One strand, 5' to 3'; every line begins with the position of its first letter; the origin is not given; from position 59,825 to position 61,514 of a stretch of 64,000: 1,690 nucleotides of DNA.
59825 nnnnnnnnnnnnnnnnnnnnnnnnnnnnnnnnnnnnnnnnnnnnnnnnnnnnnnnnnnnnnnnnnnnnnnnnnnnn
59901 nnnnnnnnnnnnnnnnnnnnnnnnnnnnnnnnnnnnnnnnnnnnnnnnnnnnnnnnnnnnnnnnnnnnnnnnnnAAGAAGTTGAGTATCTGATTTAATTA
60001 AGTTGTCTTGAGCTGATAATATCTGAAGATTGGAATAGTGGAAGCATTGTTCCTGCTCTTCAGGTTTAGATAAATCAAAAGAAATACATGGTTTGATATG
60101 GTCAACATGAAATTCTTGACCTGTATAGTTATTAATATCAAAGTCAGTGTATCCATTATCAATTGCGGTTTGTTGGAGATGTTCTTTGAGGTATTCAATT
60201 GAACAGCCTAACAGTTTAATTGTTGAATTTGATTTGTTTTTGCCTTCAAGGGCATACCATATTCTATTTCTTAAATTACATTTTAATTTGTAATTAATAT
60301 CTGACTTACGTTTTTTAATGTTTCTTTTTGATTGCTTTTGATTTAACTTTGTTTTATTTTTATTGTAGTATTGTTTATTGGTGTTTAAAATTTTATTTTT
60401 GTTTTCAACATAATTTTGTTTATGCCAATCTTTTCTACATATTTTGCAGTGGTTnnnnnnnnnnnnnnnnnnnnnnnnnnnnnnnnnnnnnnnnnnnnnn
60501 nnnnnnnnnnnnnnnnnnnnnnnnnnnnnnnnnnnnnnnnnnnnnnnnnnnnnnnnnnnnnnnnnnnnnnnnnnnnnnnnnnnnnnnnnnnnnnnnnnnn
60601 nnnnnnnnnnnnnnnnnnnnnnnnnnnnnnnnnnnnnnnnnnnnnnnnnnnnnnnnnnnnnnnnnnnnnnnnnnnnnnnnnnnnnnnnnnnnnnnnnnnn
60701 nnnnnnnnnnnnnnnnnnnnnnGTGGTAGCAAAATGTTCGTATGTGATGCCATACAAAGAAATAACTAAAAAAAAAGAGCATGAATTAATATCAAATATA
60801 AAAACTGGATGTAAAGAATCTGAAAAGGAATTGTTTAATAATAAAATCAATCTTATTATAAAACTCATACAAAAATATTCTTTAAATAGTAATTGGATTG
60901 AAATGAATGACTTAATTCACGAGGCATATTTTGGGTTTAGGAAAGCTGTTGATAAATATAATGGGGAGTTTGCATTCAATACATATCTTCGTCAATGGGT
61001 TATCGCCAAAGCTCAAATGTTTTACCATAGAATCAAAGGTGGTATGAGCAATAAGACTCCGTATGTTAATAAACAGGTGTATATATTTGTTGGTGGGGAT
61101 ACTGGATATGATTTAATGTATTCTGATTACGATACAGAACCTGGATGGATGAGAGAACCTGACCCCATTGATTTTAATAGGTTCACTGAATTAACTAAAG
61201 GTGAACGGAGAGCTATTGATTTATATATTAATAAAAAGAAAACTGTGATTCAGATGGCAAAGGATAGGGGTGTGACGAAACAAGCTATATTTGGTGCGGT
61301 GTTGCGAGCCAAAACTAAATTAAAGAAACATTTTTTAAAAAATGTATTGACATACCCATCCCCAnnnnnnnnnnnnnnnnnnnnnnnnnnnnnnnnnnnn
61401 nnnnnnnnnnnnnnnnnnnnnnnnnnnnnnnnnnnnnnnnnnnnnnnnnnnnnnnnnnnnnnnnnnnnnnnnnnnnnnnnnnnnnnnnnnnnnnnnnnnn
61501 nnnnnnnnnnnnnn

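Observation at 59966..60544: HNH homing endonuclease inactivated by a single TGG to TGA change, with a second relic at 46870-46990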

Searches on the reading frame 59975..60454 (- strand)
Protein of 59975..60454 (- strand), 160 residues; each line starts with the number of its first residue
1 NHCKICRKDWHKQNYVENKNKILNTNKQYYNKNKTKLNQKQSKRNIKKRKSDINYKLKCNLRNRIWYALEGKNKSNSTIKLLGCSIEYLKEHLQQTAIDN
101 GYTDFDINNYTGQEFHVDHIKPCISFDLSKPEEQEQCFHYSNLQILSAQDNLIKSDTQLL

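Call 55: predict_structure(alignment_id=A3)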
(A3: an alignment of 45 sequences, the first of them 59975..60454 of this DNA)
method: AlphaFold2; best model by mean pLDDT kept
length: 160 residues; sequences in the alignment: 45
mean_pLDDT: 95.1   pTM: 0.78
mean pLDDT of the five models: 95.1, 93.5, 93.2, 92.7, 92.5
residues with pLDDT >= 90: 150; 70-90: 8; 50-70: 2; < 50: 0
segments of 3 or more residues with pLDDT < 50: none
pLDDT, mean of each block of 10 residues (from residue 1): 90 97 97 98 97 95 94 92 97 98 97 96 95 97 97 84
secondary structure, 60 per line:
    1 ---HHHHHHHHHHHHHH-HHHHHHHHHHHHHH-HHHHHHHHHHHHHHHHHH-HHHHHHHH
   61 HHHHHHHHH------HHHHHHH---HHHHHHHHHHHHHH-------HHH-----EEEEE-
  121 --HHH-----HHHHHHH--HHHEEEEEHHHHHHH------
elements in order: H4-17 H19-32 H34-51 H53-69 H76-82 H86-99 E115-119 H131-137 E143-147 H148-154

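Call 58: fold_search(model_id=the predicted structure, library=pdb)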
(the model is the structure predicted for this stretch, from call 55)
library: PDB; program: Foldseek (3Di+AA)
matches with E <= 10: 83; with E <= 0.001: 0
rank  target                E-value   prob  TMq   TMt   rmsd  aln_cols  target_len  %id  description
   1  8if0_X                6.2e-01  0.41  0.30  0.31  13.9       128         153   15  NmeHNH-AcrIIC1 complex (released 2024-04-24)
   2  5mhp_A                1.4e+00  0.41  0.24  0.06   3.5        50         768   12  Novel Imidazo[1,2-a]pyridine Derivatives with Potent Autotaxin/ENPP2 Inhibitor Activity (released 2017-08-30)
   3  5ohi_A                1.4e+00  0.35  0.23  0.06   3.6        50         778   14  Crystal structure of autotaxin in complex with BI-2545 (released 2018-01-03)
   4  3nkn_A                1.5e+00  0.33  0.23  0.05   3.9        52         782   13  Crystal structure of mouse autotaxin in complex with 14:0-LPA (released 2011-01-19)
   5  3nkr_A                1.6e+00  0.35  0.23  0.05   3.6        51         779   12  Crystal structure of mouse autotaxin in complex with 22:6-LPA (released 2011-01-19)
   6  3nkp_A                1.7e+00  0.33  0.23  0.05   3.7        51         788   12  Crystal structure of mouse autotaxin in complex with 18:1-LPA (released 2011-01-19)
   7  7g2z_A                1.7e+00  0.28  0.22  0.05   3.9        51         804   12  Crystal Structure of rat Autotaxin in complex with 3-cyclopropyl-5-[3-ethyl-2-fluoro-6-[(4-methyl-5-oxo-1H-1,2,4-triaz (released 2024-12-18)
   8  5l0b_A                1.8e+00  0.30  0.23  0.05   3.7        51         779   12  Crystal Structure of Autotaxin and Compound 1 (released 2016-08-10)
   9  5s9n_A                1.8e+00  0.30  0.23  0.05   3.7        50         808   14  AUTOTAXIN, [4-(trifluoromethoxy)phenyl]methyl (3aS,6aS)-2-(1H-benzotriazole-5-carbonyl)-1,3,3a,4,6,6a-hexahydropyrrolo (released 2022-04-13)
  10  4zg7_A                1.8e+00  0.25  0.22  0.05   3.9        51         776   12  Structural basis for inhibition of human autotaxin by four novel compounds (released 2015-10-14)
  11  5vgb_A                1.8e+00  0.20  0.30  0.33  11.6       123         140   15  Crystal structure of NmeCas9 HNH domain bound to anti-CRISPR AcrIIC1 (released 2017-08-30)
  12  5l0e_B                2.0e+00  0.28  0.23  0.05   3.7        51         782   12  Crystal Structure of Autotaxin and Compound 1 (released 2016-08-10)
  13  3wav_A                2.0e+00  0.28  0.23  0.05   3.7        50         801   14  Crystal Structure of Autotaxin in Complex with Compound 10 (released 2013-07-31)
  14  5olb_A                2.1e+00  0.28  0.23  0.05   3.6        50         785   14  crystal structure of autotaxin in complex with PF-8380 (released 2018-01-03)
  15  5l0b_B                2.1e+00  0.25  0.23  0.05   3.7        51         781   12  Crystal Structure of Autotaxin and Compound 1 (released 2016-08-10)
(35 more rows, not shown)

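Call 68: search_solved_structures(query=A3, max_evalue=10, show_alignments=2)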
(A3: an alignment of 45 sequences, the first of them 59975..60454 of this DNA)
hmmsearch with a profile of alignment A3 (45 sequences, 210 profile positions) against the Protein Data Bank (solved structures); distinct sequences matched with E-value up to 10: 4.
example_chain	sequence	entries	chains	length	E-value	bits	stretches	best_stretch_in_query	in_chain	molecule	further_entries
8vd6_A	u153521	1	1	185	0.002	21.2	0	103-137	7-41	CAP REPEAT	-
2luy_A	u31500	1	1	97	0.23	14.5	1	6-41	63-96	Meiotic chromosome segregation protein P8B7.28c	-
3fc3_A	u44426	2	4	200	0.28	14.2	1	4-51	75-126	Restriction endonuclease Hpy99I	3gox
9scu_CF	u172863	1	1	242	0.54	13.3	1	39-119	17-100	Large ribosomal subunit protein uL30y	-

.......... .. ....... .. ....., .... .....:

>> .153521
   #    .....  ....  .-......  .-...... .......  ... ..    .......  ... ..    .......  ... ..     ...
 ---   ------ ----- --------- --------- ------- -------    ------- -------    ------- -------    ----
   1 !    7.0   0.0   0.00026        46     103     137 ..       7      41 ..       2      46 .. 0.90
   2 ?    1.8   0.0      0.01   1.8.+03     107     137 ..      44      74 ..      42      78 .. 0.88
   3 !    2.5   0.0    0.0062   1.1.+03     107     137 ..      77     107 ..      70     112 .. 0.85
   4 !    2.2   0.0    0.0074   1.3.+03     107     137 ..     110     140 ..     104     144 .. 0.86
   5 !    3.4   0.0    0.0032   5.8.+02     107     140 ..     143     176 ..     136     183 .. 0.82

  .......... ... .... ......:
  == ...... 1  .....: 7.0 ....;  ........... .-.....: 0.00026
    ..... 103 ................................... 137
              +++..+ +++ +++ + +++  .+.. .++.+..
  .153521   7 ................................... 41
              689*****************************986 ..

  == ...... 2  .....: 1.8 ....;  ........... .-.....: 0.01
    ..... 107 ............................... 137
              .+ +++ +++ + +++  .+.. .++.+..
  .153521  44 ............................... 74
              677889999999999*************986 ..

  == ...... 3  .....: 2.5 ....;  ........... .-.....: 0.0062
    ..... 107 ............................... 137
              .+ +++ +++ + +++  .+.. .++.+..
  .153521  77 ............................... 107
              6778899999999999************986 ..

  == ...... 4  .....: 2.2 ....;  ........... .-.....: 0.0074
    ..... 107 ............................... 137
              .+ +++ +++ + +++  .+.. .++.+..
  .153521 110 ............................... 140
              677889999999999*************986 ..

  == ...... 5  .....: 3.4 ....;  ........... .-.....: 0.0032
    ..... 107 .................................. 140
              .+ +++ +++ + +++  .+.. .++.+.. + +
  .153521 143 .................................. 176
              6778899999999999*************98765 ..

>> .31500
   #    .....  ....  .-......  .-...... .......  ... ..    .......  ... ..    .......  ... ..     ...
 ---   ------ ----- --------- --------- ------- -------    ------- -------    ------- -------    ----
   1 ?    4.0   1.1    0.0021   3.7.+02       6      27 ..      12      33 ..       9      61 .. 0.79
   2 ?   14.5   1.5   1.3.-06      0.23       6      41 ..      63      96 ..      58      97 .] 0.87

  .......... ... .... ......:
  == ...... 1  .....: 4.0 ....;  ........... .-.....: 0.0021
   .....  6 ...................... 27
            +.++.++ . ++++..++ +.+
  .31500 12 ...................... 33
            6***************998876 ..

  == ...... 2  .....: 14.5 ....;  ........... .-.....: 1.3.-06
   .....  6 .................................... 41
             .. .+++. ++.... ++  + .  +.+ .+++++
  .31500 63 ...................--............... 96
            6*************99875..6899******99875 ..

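Call 74: find_related_loci(query=A3, collection=viral_contigs, flank=1500)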
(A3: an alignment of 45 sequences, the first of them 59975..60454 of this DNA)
Query A3 (160 aa) in viral_contigs; peptide patterns used: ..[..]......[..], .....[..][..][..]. (x = any residue, [..] = any of these).
600 stretches matched a pattern (row limit reached: there are more); 574 encode a relative of the query (tblastn E <= 1e-3); the best 80 are kept; 80 distinct loci.
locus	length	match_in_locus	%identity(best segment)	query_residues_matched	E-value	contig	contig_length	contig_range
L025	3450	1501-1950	52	18-156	3e-44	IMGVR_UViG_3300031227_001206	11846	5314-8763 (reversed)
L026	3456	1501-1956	50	3-155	2e-42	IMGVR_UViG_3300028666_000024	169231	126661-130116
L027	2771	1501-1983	47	15-156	6e-38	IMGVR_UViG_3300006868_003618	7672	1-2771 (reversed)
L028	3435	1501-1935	51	8-156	9e-37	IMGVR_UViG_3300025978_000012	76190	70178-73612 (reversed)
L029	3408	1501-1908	49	17-156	5e-36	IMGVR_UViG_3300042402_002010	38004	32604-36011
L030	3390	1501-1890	46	17-155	1e-35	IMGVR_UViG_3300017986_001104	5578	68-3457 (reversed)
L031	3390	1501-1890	46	17-155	1e-35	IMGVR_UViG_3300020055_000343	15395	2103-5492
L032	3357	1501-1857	53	26-153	4e-35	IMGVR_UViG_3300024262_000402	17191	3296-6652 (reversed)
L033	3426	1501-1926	45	15-160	1e-34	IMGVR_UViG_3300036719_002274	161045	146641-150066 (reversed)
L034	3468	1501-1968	47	12-156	4e-34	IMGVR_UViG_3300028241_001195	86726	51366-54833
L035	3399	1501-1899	45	17-155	6e-33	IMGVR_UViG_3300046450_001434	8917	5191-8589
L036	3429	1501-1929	44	7-159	6e-33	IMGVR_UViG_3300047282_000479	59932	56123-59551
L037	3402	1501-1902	45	12-155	6e-33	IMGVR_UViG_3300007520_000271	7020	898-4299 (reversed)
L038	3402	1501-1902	45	12-155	6e-33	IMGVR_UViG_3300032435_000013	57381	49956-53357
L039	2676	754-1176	42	6-156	1e-32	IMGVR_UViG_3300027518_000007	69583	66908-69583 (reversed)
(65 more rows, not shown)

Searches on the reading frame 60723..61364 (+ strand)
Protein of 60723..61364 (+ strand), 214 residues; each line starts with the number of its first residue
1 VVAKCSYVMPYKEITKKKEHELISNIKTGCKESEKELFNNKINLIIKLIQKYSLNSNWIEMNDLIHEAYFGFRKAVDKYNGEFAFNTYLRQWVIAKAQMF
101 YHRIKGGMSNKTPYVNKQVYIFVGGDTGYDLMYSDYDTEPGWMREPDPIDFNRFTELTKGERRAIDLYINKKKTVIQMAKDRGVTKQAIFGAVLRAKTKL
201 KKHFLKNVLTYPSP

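Call 10: search_protein_families(library=pfam, proteins=[window:60723-61364:+], max_evalue=0.01)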
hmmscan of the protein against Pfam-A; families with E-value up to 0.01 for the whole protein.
window:60723-61364:+ (214 aa): 1 family
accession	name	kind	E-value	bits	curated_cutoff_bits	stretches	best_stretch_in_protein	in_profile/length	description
PF04542.20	Sigma70_r2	-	4e-06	27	24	1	43-101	7-65/71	Sigma-70 region 2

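Call 23: find_related_loci(query=window:60723-61364:+, collection=viral_contigs, flank=4000)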
Query window:60723-61364:+ (214 aa) in viral_contigs; peptide patterns used: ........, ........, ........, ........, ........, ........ (x = any residue, [..] = any of these).
11 stretches matched a pattern, but none encodes a relative of the query by tblastn (E <= 1e-3).

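Call 26: find_encoding_contigs(protein=window:60723-61364:+, flank=3000, max_places=10)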
Protein window:60723-61364:+ (214 aa): 1 contig read that carries it; 1 place shown.
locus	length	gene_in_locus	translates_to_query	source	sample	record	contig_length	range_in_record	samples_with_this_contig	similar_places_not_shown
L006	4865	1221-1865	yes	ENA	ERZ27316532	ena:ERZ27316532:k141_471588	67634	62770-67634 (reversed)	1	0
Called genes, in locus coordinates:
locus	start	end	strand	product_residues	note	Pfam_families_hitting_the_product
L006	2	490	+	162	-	?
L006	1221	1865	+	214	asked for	PF04542:Sigma70_r2 (weak)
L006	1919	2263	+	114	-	-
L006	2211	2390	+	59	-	-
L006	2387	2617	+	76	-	-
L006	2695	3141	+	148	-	-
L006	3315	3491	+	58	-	-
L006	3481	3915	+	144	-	-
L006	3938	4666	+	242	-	-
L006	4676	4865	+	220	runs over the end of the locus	PF06934:CTI (weak)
